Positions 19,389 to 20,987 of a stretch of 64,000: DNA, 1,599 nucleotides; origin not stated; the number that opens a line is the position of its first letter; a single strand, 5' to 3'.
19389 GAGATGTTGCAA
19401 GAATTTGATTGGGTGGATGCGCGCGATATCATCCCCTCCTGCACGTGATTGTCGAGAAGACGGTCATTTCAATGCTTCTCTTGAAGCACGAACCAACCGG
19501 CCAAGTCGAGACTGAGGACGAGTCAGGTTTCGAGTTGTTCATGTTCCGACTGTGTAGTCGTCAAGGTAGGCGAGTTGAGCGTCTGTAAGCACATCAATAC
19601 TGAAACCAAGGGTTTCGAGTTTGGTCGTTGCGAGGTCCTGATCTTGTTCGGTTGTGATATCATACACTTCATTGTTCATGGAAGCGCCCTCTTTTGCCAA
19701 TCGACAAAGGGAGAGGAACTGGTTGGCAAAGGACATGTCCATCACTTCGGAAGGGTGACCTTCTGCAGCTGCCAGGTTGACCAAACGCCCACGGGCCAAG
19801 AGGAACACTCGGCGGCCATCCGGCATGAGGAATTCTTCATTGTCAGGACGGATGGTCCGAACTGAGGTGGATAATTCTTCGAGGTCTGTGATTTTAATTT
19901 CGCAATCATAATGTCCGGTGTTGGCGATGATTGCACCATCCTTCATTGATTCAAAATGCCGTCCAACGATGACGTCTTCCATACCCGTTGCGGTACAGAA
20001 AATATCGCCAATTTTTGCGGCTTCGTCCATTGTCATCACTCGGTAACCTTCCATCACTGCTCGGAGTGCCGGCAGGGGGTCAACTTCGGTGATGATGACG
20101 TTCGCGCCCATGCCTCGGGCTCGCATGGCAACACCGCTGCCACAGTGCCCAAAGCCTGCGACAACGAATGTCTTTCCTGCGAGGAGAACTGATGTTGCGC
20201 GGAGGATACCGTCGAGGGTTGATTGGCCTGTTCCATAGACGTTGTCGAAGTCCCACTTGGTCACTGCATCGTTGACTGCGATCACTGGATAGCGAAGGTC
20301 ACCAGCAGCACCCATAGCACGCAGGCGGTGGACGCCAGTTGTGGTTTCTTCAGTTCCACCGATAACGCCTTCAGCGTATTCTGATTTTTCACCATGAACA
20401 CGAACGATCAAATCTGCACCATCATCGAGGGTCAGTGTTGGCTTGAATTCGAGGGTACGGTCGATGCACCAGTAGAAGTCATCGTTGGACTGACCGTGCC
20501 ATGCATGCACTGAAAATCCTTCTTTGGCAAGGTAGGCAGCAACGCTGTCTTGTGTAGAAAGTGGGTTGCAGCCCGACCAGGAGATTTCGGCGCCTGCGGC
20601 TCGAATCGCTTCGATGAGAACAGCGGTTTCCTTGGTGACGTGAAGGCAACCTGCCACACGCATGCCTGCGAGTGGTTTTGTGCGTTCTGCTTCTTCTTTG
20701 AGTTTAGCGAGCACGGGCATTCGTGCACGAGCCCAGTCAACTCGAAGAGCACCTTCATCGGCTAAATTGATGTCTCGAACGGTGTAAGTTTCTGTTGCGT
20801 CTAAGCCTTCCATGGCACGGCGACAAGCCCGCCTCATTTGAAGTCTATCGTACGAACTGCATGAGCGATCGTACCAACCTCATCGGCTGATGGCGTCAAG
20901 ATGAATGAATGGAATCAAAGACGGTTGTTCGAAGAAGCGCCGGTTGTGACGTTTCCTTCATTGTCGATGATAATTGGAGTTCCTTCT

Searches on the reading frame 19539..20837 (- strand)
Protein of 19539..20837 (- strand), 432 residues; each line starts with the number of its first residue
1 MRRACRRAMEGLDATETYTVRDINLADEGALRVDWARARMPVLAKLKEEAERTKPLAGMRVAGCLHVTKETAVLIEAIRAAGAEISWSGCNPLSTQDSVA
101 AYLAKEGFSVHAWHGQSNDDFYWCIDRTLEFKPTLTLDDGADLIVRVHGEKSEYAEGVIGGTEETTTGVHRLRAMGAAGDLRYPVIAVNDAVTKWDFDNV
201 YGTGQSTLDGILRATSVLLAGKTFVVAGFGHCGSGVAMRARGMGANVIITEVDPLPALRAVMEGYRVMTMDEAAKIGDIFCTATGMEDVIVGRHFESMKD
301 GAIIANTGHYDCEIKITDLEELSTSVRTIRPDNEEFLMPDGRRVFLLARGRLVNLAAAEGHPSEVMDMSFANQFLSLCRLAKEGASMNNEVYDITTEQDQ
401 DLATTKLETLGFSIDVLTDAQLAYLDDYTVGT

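Call 52: search_protein_families(library=pfam, proteins=[window:19539-20837:-], max_evalue=0.00001)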
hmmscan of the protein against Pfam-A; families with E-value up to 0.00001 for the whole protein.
window:19539-20837:- (432 aa): 3 families
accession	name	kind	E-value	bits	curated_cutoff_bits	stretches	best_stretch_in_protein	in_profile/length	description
PF05221.23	AdoHcyase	-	8.2e-69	232.4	25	2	18-149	2-138/299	S-adenosyl-L-homocysteine hydrolase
PF00670.27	AdoHcyase_NAD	-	1.5e-56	191.4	27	1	199-359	1-161/162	S-adenosyl-L-homocysteine hydrolase, NAD binding domain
PF02826.25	2-Hacid_dh_C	-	3.5e-10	40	25.1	1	216-308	31-127/178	D-isomer specific 2-hydroxyacid dehydrogenase, NAD binding domain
